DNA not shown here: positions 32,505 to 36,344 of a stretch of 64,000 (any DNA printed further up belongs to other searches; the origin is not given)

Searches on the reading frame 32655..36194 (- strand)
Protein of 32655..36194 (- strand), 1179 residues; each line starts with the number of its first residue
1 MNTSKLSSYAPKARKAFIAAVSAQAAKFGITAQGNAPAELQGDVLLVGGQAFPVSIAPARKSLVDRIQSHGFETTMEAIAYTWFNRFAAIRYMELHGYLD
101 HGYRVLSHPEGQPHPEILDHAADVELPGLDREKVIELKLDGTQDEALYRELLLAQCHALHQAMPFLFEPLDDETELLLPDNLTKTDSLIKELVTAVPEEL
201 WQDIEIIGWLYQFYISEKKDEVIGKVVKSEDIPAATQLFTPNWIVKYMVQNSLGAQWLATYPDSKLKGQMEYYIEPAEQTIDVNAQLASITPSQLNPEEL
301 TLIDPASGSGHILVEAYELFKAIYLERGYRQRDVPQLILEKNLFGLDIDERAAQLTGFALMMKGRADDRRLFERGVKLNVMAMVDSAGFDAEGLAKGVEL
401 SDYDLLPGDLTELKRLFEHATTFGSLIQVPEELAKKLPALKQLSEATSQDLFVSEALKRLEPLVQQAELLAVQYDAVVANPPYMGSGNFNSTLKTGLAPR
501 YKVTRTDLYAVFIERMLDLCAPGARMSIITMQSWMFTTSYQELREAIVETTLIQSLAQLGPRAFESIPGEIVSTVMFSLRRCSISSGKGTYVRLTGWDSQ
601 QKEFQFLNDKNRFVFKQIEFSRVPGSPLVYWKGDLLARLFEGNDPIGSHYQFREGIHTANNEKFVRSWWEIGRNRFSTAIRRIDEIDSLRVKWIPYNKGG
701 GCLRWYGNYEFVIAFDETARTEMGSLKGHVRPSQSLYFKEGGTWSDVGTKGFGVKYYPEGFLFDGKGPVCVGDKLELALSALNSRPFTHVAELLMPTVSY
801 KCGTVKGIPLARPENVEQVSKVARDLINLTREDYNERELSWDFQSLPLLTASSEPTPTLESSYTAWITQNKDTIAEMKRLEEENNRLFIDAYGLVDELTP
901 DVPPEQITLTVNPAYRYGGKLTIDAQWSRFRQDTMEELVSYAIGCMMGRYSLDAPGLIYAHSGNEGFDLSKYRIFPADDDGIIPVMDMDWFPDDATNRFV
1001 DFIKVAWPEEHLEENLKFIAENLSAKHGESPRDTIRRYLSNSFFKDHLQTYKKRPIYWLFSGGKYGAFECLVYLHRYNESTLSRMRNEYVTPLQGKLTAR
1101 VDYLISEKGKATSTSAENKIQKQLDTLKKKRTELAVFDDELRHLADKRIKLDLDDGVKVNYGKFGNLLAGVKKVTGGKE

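Call 27: search_protein_families(library=pfam, proteins=[window:32655-36194:-], max_evalue=0.001)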
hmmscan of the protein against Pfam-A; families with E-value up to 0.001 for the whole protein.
window:32655-36194:- (1179 aa): 4 families
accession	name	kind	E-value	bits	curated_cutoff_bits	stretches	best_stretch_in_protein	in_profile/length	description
PF07669.17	Eco57I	-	6.2e-23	82.2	25.3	1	341-559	1-165/171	Eco57I restriction-modification methylase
PF02384.22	N6_Mtase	-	2.1e-10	40.8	20.4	1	471-566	123-220/311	N-6 DNA Methylase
PF20473.4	MmeI_Mtase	-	4.6e-06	26.4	27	1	299-363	20-85/259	MmeI, DNA-methyltransferase domain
PF01170.24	UPF0020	-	0.00011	22.4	22.3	0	298-353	28-89/197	RMKL-like, methyltransferase domain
